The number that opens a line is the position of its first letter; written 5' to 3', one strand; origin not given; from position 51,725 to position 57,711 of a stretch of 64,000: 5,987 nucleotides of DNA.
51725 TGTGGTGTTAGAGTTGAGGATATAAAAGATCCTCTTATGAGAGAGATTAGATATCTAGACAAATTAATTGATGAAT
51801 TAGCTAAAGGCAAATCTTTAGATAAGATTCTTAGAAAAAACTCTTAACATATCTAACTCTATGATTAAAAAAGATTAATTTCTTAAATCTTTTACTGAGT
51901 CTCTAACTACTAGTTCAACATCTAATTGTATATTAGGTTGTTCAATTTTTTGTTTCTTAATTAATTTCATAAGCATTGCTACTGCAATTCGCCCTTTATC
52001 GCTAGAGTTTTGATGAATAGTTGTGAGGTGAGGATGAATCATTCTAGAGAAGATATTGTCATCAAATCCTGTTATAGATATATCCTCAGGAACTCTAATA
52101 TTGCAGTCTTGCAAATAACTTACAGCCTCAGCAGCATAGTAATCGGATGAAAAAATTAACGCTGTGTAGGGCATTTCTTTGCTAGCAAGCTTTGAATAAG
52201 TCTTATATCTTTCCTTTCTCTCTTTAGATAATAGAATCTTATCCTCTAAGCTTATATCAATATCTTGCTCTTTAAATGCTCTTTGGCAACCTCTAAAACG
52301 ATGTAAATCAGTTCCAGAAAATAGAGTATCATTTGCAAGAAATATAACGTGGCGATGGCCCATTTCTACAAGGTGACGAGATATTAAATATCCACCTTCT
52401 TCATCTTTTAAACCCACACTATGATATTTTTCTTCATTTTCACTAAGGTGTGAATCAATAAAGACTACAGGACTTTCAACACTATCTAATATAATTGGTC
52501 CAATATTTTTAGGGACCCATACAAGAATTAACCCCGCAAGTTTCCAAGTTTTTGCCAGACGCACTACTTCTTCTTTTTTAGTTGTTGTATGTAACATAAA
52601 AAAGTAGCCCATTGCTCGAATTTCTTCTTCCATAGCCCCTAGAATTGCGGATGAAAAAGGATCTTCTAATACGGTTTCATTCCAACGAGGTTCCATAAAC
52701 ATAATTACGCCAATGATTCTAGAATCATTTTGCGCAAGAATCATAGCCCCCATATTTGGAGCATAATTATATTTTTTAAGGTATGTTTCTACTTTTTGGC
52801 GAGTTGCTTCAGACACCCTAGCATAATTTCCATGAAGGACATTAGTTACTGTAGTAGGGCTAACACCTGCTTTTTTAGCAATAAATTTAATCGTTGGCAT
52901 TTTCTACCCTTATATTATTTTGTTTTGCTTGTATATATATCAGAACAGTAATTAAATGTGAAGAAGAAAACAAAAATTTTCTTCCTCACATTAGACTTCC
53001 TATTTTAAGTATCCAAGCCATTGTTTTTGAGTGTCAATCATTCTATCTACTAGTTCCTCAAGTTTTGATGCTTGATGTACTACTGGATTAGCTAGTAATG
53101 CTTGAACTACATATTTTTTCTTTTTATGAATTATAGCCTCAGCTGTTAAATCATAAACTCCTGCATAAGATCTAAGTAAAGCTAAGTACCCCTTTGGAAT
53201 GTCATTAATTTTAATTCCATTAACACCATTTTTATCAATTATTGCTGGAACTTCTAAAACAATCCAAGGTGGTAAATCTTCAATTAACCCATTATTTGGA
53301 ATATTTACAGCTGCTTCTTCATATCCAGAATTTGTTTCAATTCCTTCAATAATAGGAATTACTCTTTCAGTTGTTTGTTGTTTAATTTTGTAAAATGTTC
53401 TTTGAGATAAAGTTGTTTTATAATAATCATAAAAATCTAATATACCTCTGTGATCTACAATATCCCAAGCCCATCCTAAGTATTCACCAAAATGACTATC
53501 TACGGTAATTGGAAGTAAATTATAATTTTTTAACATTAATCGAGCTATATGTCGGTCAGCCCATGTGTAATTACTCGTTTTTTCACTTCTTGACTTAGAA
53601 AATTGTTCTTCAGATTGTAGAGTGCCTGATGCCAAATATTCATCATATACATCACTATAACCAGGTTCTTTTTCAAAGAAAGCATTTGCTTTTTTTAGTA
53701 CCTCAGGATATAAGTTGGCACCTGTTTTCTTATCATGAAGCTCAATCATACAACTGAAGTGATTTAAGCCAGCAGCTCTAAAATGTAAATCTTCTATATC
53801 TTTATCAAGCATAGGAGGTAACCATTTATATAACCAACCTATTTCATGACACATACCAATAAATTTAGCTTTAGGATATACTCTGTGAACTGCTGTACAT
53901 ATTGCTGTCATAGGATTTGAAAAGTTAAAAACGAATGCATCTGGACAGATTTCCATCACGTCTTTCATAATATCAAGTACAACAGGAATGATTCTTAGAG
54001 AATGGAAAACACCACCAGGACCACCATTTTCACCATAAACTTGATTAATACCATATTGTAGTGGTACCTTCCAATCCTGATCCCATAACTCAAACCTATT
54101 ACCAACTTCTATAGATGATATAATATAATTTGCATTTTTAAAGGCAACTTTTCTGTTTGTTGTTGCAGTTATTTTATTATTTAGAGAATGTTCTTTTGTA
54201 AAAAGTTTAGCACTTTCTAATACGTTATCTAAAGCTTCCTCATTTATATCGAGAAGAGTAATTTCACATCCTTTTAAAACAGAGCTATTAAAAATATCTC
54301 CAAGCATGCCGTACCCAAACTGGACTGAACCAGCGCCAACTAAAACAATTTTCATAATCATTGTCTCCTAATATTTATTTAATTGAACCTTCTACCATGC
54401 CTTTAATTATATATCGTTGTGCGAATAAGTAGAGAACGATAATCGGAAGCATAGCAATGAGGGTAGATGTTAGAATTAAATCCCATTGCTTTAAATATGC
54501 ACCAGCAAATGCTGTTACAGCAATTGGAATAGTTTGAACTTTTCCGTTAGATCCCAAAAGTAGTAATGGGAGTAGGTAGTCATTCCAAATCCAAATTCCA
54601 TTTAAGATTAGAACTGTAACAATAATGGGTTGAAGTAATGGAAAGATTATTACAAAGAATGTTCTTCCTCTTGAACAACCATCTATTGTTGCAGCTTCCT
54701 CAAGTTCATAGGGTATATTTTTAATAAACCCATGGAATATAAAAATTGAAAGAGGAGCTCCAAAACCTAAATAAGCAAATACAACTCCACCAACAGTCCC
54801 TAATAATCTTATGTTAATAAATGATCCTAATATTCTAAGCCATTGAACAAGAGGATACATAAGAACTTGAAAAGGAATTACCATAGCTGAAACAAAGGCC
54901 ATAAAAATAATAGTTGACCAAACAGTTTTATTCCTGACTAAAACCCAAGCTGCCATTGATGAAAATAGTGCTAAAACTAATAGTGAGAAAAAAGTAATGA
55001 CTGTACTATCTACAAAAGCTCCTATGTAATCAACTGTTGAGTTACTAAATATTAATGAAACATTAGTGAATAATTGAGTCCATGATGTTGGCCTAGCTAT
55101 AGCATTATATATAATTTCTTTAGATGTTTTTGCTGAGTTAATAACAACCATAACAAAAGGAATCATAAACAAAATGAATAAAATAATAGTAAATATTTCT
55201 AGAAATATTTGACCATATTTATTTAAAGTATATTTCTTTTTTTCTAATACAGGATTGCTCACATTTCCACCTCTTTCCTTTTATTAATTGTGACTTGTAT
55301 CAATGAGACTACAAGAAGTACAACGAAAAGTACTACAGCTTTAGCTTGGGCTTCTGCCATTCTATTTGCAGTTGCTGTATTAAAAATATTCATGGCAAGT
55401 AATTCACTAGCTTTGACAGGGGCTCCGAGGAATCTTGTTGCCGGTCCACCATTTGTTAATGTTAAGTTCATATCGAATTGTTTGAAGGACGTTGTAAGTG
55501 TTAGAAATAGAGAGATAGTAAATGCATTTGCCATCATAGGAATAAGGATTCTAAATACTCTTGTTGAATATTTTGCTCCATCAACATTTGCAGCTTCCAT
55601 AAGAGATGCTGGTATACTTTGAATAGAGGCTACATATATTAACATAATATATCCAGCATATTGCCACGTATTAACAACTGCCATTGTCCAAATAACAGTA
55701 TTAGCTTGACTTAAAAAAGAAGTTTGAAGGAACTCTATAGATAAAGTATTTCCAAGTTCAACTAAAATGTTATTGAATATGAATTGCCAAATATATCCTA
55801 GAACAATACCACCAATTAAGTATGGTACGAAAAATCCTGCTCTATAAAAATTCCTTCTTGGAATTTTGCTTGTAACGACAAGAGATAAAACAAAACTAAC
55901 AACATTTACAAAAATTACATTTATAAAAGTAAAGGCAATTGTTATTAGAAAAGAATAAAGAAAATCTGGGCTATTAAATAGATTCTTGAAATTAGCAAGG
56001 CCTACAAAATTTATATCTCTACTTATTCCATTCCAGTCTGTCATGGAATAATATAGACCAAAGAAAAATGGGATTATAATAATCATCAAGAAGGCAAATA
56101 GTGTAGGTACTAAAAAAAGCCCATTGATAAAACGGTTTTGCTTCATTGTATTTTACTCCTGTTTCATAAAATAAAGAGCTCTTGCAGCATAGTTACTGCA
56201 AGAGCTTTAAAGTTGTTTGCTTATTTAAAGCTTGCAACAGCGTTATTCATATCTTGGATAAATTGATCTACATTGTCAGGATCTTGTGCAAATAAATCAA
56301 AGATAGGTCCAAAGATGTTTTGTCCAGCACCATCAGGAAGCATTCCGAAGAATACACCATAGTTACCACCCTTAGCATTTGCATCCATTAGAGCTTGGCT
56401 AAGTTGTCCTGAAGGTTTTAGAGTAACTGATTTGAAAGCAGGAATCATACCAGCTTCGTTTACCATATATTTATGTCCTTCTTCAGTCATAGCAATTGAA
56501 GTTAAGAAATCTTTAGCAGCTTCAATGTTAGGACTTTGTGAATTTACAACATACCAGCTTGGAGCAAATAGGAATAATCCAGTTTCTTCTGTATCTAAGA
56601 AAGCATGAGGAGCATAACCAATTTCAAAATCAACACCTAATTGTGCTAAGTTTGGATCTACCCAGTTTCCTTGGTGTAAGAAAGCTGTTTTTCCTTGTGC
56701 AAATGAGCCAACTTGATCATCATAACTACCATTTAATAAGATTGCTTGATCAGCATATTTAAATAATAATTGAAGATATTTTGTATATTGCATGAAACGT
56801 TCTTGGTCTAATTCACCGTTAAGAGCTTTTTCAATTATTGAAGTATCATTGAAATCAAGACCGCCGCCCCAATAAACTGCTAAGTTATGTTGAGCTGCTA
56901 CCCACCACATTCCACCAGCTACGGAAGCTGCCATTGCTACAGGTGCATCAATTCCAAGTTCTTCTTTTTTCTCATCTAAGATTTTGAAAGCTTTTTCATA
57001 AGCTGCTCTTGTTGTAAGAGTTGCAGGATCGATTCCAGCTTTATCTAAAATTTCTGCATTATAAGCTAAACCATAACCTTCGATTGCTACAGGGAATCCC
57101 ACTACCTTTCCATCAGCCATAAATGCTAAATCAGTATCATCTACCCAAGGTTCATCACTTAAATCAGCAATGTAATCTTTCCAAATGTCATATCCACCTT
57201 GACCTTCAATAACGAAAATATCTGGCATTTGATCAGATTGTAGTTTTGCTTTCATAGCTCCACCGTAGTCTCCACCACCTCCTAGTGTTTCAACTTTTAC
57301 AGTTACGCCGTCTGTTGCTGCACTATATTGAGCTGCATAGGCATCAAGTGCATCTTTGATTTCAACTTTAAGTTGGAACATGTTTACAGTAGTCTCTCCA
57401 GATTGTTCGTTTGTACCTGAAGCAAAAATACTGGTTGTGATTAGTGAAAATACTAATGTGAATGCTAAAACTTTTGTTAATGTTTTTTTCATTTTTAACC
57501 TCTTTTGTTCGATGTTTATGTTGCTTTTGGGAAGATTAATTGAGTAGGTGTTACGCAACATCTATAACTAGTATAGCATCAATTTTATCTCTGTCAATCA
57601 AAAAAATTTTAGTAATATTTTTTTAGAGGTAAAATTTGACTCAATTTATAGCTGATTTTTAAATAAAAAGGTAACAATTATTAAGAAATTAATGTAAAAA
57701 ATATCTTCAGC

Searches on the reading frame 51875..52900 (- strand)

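Call 11: search_protein_families(library=pfam, proteins=[window:51875-52900:-], max_evalue=0.00001)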
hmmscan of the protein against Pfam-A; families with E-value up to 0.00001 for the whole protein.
window:51875-52900:- (341 aa): 4 families
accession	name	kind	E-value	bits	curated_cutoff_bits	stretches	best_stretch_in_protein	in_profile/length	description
PF13377.12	Peripla_BP_3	-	8.9e-29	101.2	26.5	1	175-336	2-167/167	Periplasmic binding protein-like domain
PF00356.27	LacI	-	1.2e-13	51.1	27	1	3-49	1-46/46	Bacterial regulatory proteins, lacI family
PF00532.27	Peripla_BP_1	-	9.1e-10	38.9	22.2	1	78-326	11-273/281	Periplasmic binding proteins and sugar binding domain of LacI family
PF13407.12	Peripla_BP_4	-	2.4e-07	31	35.1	0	144-318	82-258/258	Periplasmic binding protein domain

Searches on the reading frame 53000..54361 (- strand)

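Call 11: search_protein_families(library=pfam, proteins=[window:53000-54361:-], max_evalue=0.00001)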
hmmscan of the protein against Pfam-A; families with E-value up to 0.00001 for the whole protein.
window:53000-54361:- (453 aa): 2 families
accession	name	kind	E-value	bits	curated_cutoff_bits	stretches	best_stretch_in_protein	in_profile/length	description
PF02056.22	Glyco_hydro_4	-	4.5e-47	160.4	23.2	1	4-173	1-169/183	Family 4 glycosyl hydrolase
PF11975.13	Glyco_hydro_4C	-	5.1e-33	115.3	24.1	1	197-428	2-211/211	Family 4 glycosyl hydrolase C-terminal domain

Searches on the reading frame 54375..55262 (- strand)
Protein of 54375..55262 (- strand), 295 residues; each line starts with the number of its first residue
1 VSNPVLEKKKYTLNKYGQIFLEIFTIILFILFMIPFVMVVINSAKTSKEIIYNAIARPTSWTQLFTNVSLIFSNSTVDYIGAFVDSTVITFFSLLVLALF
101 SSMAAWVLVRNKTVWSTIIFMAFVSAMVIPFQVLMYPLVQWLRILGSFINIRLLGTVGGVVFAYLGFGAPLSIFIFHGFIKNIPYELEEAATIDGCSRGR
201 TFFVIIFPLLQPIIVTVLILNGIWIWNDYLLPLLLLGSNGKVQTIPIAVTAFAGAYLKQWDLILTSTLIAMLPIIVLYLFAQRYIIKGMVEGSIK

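Call 11: search_protein_families(library=pfam, proteins=[window:54375-55262:-], max_evalue=0.00001)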
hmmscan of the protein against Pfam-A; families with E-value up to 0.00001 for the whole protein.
window:54375-55262:- (295 aa): 1 family
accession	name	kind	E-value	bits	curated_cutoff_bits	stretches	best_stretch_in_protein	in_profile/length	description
PF00528.27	BPD_transp_1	-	3.2e-18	66.6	26.4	1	100-289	4-182/184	Binding-protein-dependent transport system inner membrane component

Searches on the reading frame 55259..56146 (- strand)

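Call 11: search_protein_families(library=pfam, proteins=[window:55259-56146:-], max_evalue=0.00001)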
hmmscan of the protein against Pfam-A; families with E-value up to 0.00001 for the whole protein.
window:55259-56146:- (295 aa): 1 family
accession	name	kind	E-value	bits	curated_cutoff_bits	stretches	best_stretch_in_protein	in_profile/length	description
PF00528.27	BPD_transp_1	-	2.8e-14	53.7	26.4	1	97-290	16-181/184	Binding-protein-dependent transport system inner membrane component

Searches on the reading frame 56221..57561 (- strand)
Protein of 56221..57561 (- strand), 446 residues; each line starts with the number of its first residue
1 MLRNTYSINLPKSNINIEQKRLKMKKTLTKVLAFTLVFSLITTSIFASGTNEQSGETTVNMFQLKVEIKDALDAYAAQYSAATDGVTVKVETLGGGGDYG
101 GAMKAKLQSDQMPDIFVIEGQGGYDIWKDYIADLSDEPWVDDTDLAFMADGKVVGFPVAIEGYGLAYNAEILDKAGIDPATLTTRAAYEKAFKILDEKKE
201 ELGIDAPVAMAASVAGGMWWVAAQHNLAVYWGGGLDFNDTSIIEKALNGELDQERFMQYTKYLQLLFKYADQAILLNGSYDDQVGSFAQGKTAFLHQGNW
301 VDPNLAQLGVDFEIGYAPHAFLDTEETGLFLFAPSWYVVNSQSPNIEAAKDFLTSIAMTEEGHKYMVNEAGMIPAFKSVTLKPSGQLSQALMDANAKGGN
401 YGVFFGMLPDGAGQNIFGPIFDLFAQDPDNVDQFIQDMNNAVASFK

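Call 11: search_protein_families(library=pfam, proteins=[window:56221-57561:-], max_evalue=0.00001)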
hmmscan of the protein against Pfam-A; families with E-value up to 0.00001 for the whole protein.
window:56221-57561:- (446 aa): 2 families
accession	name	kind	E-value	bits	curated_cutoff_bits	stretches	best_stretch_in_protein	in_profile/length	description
PF13416.11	SBP_bac_8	-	1.4e-29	104.2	27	1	74-384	1-270/279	Bacterial extracellular solute-binding protein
PF01547.30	SBP_bac_1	-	2.3e-18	67.7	26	1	68-354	4-298/307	Bacterial extracellular solute-binding protein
